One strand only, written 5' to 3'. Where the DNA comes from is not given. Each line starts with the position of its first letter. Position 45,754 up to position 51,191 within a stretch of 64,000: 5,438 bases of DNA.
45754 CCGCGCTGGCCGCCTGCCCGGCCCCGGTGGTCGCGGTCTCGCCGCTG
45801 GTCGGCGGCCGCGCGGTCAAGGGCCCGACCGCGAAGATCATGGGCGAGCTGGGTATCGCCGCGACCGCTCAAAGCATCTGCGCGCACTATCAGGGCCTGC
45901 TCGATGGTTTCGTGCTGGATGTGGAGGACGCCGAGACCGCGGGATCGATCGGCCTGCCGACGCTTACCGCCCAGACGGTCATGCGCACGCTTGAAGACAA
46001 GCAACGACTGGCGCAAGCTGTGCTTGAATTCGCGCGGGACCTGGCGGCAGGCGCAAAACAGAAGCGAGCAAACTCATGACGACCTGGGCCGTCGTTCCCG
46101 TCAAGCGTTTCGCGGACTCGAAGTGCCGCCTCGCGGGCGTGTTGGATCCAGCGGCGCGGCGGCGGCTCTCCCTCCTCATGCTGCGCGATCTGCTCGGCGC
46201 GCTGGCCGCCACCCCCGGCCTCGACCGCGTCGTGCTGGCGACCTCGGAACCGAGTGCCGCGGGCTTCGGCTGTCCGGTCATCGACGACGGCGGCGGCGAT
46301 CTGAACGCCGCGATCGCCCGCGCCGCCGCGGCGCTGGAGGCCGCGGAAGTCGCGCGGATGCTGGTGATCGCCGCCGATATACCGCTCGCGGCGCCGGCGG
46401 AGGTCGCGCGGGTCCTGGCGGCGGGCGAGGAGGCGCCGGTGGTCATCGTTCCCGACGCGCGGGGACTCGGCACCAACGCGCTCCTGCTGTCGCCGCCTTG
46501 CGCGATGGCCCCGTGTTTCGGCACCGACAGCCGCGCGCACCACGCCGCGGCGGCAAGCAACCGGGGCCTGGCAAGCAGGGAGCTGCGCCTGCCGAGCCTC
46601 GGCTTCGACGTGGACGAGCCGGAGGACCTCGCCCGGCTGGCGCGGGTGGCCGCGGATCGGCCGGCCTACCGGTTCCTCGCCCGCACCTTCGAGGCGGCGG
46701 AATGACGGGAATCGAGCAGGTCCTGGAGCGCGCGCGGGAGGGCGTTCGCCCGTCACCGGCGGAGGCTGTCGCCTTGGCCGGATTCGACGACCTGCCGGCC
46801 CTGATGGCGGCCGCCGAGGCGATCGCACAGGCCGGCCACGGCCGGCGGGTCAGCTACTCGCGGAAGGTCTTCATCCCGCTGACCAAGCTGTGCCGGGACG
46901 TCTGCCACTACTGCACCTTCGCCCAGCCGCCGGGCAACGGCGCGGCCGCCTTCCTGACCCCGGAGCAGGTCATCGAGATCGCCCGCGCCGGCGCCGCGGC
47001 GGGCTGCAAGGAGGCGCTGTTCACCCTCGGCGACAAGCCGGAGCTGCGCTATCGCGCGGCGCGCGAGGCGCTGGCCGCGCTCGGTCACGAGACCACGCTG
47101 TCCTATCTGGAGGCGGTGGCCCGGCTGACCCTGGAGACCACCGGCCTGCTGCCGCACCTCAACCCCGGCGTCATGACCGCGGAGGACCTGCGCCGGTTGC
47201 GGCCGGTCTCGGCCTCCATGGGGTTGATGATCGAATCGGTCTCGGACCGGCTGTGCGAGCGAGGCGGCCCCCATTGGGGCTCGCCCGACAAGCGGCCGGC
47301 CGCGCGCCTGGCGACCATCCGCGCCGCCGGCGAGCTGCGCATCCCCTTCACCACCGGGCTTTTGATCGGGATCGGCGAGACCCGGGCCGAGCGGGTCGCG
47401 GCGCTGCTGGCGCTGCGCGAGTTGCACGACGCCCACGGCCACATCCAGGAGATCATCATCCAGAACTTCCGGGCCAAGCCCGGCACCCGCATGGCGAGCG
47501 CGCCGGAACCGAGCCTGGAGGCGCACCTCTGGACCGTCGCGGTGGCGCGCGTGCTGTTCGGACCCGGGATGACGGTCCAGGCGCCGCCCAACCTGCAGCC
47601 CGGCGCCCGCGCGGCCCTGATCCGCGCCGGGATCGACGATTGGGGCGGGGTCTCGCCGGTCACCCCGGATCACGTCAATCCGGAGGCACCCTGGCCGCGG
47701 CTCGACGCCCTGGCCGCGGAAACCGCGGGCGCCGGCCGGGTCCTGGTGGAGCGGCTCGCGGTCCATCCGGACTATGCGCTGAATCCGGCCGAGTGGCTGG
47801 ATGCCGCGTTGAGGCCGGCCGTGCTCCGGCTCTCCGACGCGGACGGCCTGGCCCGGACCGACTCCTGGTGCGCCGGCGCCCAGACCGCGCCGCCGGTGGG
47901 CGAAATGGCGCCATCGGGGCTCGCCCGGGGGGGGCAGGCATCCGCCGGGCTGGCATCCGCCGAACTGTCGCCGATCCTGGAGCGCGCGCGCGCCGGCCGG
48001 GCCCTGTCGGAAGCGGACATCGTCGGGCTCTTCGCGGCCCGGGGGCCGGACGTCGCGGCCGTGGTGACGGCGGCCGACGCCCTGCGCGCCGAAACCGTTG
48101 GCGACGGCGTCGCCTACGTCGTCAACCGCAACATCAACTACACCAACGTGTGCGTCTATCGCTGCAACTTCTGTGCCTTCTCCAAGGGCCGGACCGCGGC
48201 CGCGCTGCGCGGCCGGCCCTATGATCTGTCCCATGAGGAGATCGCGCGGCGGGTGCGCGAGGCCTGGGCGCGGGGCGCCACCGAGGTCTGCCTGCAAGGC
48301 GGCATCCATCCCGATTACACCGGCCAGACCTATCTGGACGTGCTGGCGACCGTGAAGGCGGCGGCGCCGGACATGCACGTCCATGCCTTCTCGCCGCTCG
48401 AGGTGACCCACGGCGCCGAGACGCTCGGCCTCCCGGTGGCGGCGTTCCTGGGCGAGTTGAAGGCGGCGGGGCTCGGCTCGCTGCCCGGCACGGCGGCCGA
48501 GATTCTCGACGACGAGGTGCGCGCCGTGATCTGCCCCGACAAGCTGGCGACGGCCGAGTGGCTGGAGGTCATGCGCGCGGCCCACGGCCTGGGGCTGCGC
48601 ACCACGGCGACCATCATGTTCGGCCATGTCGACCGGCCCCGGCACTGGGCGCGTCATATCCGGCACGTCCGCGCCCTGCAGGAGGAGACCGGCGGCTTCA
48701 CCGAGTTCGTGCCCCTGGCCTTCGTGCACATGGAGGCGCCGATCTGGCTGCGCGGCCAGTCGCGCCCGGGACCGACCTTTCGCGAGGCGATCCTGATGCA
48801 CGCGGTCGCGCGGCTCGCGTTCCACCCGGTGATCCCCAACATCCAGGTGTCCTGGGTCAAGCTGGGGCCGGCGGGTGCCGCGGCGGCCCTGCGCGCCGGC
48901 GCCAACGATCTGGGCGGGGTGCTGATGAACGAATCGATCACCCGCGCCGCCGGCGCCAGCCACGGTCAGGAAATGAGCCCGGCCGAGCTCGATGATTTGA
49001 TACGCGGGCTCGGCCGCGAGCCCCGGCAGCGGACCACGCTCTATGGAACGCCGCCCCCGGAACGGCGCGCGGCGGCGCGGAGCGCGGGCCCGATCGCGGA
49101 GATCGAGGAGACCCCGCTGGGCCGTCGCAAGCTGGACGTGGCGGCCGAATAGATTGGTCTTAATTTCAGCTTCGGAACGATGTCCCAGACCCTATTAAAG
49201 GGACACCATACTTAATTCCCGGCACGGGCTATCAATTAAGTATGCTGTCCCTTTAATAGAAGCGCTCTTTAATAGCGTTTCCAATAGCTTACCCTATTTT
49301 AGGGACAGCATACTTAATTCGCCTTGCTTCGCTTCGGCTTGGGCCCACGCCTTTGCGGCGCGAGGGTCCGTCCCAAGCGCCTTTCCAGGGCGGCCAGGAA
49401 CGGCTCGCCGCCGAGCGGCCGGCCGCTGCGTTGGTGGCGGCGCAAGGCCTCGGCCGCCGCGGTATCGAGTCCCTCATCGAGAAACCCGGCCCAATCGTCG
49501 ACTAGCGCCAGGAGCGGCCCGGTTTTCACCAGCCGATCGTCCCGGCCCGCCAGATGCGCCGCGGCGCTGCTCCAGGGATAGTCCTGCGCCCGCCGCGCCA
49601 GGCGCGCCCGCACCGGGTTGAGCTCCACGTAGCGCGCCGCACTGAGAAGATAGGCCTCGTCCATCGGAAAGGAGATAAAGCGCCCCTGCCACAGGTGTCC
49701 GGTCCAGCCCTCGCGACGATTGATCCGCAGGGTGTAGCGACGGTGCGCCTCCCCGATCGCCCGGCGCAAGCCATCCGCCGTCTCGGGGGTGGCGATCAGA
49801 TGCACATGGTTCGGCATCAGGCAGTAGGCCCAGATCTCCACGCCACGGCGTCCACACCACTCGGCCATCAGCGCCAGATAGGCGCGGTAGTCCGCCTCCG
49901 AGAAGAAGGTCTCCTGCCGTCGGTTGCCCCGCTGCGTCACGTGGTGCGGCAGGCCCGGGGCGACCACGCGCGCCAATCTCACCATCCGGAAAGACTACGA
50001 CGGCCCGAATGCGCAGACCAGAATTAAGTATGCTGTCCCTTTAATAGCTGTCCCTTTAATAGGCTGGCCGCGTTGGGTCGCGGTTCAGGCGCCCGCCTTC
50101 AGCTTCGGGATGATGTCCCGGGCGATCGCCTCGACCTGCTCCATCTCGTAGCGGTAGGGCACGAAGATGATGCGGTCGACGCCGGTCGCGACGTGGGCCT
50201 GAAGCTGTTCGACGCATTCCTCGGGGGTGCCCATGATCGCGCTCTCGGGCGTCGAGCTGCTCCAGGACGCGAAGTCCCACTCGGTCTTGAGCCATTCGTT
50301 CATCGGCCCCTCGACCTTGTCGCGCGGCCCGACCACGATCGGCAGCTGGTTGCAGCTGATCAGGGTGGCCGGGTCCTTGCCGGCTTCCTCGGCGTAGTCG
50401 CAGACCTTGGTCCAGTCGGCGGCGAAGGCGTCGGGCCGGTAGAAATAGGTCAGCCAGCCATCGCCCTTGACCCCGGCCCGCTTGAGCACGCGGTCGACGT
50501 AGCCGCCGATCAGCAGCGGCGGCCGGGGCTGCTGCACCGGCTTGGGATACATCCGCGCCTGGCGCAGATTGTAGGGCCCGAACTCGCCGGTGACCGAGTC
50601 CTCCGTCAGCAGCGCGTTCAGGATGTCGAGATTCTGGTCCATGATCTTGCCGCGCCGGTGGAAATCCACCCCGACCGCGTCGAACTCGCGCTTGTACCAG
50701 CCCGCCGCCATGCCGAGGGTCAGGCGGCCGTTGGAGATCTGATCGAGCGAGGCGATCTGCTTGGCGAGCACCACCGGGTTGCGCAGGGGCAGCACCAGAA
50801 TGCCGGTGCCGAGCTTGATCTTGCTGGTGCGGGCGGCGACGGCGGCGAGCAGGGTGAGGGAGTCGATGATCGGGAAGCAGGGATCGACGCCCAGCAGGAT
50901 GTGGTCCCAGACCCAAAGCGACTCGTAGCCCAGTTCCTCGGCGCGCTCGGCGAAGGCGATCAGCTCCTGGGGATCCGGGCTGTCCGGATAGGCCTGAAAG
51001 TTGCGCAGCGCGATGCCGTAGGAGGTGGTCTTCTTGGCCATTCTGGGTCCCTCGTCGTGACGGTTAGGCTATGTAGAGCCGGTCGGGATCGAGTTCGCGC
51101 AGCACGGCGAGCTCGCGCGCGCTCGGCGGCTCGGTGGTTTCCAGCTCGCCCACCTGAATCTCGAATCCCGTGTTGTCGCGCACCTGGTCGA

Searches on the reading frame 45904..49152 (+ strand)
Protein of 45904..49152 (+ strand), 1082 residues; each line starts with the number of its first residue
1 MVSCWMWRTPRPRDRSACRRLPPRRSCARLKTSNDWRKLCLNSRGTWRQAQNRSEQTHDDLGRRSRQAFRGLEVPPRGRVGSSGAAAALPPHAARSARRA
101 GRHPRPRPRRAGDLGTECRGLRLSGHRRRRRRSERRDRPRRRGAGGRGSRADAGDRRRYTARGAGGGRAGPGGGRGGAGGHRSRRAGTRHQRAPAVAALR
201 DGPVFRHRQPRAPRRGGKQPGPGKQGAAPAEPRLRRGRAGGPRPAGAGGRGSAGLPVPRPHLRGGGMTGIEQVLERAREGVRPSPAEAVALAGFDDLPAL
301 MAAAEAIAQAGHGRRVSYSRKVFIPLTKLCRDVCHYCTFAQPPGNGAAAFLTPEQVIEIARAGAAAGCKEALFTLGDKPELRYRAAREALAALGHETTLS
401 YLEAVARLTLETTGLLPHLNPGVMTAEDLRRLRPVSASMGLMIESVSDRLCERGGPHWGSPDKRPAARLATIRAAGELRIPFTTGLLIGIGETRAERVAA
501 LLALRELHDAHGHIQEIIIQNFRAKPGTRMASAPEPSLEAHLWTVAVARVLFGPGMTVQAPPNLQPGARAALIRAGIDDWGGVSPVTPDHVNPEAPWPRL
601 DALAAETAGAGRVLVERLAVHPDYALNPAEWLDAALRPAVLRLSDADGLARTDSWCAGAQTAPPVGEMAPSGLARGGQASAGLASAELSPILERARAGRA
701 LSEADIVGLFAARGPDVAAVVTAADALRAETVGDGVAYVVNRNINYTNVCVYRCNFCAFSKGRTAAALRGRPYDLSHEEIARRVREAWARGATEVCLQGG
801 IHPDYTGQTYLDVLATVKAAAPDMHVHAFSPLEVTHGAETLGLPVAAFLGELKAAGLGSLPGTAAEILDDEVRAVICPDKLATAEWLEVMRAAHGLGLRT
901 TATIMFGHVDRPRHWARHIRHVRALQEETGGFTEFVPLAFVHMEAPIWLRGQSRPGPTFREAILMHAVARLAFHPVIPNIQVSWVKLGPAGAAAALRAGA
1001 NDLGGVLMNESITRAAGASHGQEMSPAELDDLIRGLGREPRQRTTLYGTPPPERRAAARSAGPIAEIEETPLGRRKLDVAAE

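Call 67: search_protein_families(library=pfam, proteins=[window:45904-49152:+], max_evalue=0.1)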
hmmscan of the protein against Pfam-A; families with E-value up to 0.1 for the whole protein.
window:45904-49152:+ (1082 aa): 2 families
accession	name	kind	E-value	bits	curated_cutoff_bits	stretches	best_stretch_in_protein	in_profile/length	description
PF04055.27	Radical_SAM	-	6.5e-36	124.4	29.5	2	744-920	1-164/166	Radical SAM superfamily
PF19288.4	CofH_C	-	2.2e-14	53.8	27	1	931-1048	3-117/125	CofH/MqnC C-terminal region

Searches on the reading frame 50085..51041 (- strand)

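Call 67: search_protein_families(library=pfam, proteins=[window:50085-51041:-], max_evalue=0.1)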
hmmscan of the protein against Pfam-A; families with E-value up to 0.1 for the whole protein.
window:50085-51041:- (318 aa): 1 family
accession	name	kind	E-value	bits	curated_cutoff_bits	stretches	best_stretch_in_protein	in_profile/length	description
PF00296.26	Bac_luciferase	-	5.9e-56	190.5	27.9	1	17-289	14-313/314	Luciferase-like monooxygenase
